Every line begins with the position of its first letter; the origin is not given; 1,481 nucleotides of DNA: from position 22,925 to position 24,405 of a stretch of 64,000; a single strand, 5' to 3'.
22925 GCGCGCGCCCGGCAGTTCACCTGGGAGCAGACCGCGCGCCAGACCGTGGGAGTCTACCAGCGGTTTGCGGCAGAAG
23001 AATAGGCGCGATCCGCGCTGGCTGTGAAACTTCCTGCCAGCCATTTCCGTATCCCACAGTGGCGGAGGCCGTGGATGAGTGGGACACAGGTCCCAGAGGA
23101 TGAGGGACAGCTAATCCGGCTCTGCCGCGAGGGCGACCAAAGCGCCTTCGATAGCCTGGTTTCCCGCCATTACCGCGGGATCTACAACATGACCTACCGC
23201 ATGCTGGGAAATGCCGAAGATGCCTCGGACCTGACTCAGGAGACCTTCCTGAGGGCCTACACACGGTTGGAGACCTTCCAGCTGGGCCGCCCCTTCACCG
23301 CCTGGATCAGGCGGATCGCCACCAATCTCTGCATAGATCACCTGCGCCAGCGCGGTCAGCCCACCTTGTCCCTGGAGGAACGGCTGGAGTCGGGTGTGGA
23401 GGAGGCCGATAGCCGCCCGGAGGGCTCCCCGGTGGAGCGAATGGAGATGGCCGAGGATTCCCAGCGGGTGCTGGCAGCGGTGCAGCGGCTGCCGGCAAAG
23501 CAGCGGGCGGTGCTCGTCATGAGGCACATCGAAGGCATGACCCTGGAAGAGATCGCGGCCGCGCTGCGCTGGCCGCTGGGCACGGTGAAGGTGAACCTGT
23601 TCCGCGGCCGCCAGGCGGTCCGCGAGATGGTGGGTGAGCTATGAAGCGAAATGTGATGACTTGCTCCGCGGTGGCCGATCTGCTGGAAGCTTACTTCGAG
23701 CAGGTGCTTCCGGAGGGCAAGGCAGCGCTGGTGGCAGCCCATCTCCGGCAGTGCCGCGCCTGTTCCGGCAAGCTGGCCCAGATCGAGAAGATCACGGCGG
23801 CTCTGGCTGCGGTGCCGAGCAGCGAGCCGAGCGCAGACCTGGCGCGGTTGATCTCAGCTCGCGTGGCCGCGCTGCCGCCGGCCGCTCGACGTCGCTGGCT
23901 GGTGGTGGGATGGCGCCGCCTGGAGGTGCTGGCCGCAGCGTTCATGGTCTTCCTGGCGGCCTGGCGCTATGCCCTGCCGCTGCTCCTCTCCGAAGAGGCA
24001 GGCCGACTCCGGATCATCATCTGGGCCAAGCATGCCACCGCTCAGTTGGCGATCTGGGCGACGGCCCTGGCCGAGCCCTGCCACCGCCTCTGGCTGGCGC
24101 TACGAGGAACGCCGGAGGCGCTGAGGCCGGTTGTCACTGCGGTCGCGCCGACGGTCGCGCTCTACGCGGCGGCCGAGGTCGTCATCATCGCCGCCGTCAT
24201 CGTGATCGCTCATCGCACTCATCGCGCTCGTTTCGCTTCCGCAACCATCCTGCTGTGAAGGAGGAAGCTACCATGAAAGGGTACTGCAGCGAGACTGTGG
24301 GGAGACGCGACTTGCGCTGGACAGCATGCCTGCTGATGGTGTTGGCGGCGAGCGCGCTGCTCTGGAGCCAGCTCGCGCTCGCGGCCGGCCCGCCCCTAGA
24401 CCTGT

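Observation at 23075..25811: ECF sigma / zf-HC2 anti-sigma pair controlling a polytopic envelope protein with a GH2-type sugar-binding domain and bactofilin-like repeats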

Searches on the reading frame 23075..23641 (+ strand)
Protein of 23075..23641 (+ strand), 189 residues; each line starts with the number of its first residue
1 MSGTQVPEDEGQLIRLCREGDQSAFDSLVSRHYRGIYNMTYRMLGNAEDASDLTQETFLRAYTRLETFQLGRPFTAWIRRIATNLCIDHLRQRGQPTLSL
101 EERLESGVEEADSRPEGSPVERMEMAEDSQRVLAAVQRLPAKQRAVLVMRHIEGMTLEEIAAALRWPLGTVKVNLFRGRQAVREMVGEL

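Call 4: search_protein_families(library=pfam, proteins=[window:23075-23641:+], max_evalue=1)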
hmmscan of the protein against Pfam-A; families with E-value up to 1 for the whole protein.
window:23075-23641:+ (189 aa): 9 families
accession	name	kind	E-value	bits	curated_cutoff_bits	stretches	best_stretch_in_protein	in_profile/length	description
PF04542.20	Sigma70_r2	-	6.6e-21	74.3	24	1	28-94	1-69/71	Sigma-70 region 2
PF08281.18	Sigma70_r4_2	-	1.4e-16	60.3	25.7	1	130-181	2-53/54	Sigma-70, region 4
PF04545.22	Sigma70_r4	-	9.8e-12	44.6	24.1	1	136-184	2-50/50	Sigma-70, region 4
PF07638.17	Sigma70_ECF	-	9.3e-08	32.6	21.1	1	11-177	5-174/185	ECF sigma factor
PF13384.12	HTH_23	-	0.00059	20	24.6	1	142-172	5-35/50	Homeodomain-like domain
PF05331.17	DUF742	-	0.021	15.1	27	1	137-173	40-74/114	Protein of unknown function (DUF742)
PF11994.14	DUF3489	-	0.027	15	29.5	1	140-171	6-38/68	Protein of unknown function (DUF3489)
PF22943.2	HTH_68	-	0.033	14.3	27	1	144-167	8-30/45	Putative helix-turn-helix domain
PF12840.13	HTH_20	-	0.052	14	27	1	150-174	14-38/51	Helix-turn-helix domain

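Call 5: search_protein_families(library=ncbifam, proteins=[window:23075-23641:+], max_evalue=1)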
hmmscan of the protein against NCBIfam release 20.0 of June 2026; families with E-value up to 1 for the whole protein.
window:23075-23641:+ (189 aa): 111 families (the best 25 are shown)
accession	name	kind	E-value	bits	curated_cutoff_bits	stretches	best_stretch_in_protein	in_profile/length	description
NF007223.0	PRK09641.1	equivalog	5.3e-45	153.6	209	1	12-187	7-185/187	RNA polymerase sigma factor SigW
TIGR02948.1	SigW_bacill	equivalog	1.4e-40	139.4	243.1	1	12-188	7-186/187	RNA polymerase sigma factor SigW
NF009166.1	PRK12513.1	equivalog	8.6e-37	126.7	206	1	8-185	7-185/193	RNA polymerase sigma factor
NF008888.0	PRK11922.1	equivalog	2.6e-36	125.4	204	1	8-187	15-197/231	RNA polymerase sigma factor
NF004113.0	PRK05602.1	equivalog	9e-36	123.5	208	1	10-186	32-201/211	RNA polymerase sigma factor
NF058625.1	sigma_PG0214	equivalog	4.1e-35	121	130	1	22-185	3-160/170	GFO_1088 family ECF-type sigma factor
TIGR02937.1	sigma70-ECF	superfamily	2.1e-33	115.3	42.9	1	24-184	2-163/165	sigma-70 family RNA polymerase sigma factor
NF007225.0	PRK09643.1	equivalog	2.4e-32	112.3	190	1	12-187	16-183/204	RNA polymerase sigma factor SigM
NF007229.0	PRK09647.1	equivalog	3.6e-32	111.5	265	1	22-186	43-202/220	RNA polymerase sigma factor SigE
TIGR02983.1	SigE-fam_strep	subfamily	5.4e-30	104.4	141.55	1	20-187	3-159/162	SigE family RNA polymerase sigma factor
NF009172.0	PRK12519.1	subfamily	6.9e-30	104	222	1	8-186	14-189/194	RNA polymerase sigma factor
NF006089.0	PRK08241.1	subfamily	8e-30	104.1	240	1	17-184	16-202/343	RNA polymerase subunit sigma-70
TIGR02939.1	RpoE_Sigma70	equivalog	1.2e-29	103.7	236.15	1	10-186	7-186/190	RNA polymerase sigma factor RpoE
NF007216.0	PRK09638.1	equivalog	3.3e-29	101.9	194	1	8-184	3-172/180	RNA polymerase sigma factor SigY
NF009171.0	PRK12518.1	equivalog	1e-28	100.5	208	1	6-185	10-183/191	RNA polymerase sigma factor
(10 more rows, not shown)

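Call 56: search_solved_structures(query=window:23075-23641:+, max_evalue=1e-10)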
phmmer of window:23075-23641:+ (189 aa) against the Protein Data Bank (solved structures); distinct sequences matched with E-value up to 1e-10: 15.
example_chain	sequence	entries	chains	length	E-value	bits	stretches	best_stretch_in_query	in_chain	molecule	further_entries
5wuq_A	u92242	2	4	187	1e-32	116.7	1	14-187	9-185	ECF RNA polymerase sigma factor SigW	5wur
9m9d_F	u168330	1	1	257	1.3e-27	100.1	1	22-185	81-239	ECF RNA polymerase sigma factor SigE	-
9m9e_F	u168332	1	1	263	1.4e-27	100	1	22-185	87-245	ECF RNA polymerase sigma factor SigE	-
9m98_F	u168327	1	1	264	1.4e-27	100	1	22-185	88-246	ECF RNA polymerase sigma factor SigE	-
6in7_B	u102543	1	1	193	6.9e-26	94.5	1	8-184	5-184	RNA polymerase sigma-H factor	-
8z6g_B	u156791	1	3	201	7.4e-26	94.4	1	8-184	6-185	RNA polymerase sigma factor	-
1or7_A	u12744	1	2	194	1e-23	87.4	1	13-186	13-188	RNA polymerase sigma-E factor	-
6jbq_F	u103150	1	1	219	1.5e-23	86.8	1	12-186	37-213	ECF RNA polymerase sigma-E factor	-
7qh5_A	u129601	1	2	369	4.4e-21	78.8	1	17-91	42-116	RNA polymerase sigma factor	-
5zx2_F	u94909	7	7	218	2.3e-18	70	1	36-187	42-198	ECF RNA polymerase sigma factor SigH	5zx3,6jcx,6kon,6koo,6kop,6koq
6jcy_F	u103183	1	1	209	3.2e-17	66.2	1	36-187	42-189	ECF RNA polymerase sigma factor SigH,ECF RNA polymerase sigma factor SigE,ECF RNA polymera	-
6dxo_A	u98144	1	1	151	6.8e-15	58.7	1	14-92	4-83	RNA polymerase ECF-subfamily sigma factor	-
4cxf_A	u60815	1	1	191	4.1e-14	56.1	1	7-181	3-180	RNA POLYMERASE SIGMA FACTOR CNRH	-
6dv9_F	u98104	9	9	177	3.3e-12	49.9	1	25-186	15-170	ECF RNA polymerase sigma factor SigL | RNA polymerase sigma factor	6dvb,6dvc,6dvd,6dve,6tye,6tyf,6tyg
5or5_A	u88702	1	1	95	4.8e-12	49.4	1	13-95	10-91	ECF RNA polymerase sigma-E factor,ECF RNA polymerase sigma factor SigW,ECF RNA polymerase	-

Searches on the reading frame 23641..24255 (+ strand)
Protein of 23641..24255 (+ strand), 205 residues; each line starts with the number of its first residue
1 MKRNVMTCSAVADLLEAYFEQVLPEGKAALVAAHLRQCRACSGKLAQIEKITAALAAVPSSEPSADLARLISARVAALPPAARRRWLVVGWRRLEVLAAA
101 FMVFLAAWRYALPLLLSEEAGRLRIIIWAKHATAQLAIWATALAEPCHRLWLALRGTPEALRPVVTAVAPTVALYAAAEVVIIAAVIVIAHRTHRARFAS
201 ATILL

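Call 4: search_protein_families(library=pfam, proteins=[window:23641-24255:+], max_evalue=1)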
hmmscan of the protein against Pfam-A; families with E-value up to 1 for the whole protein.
window:23641-24255:+ (205 aa): 2 families
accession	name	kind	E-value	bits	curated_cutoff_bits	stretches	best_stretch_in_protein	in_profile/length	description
PF13490.11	zf-HC2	-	4.6e-06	27.1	22.2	1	8-41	1-34/35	Putative zinc-finger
PF25765.1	PLK4_bind_CEP192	-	0.23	11.4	22.7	1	13-24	26-37/44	CEP192, PLK4 binding region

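Call 5: search_protein_families(library=ncbifam, proteins=[window:23641-24255:+], max_evalue=1)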
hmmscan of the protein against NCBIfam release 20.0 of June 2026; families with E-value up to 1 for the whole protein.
window:23641-24255:+ (205 aa): 4 families
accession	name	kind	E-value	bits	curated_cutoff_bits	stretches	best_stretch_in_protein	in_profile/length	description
NF052375.1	antisigma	equivalog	1.2e-06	28.7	100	1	14-111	1-105/217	anti-sigma factor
TIGR02451.1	anti_sig_ChrR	subfamily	0.00019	21.3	124.5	1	12-59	5-50/216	ChrR family anti-sigma-E factor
NF052368.1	antisigmaE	subfamily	0.00052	19.8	50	1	6-48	2-44/48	anti-sigma factor family protein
TIGR03988.1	antisig_RsrA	equivalog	0.0036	17.4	62.5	1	8-56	2-50/77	mycothiol system anti-sigma-R factor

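Call 57: search_solved_structures(query=window:23641-24255:+, max_evalue=1)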
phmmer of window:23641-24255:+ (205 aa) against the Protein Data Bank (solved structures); distinct sequences matched with E-value up to 1: 1.
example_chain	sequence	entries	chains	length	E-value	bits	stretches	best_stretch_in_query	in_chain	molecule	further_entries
9oh5_A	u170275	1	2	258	0.12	15.8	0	122-177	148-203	MS2 CPM58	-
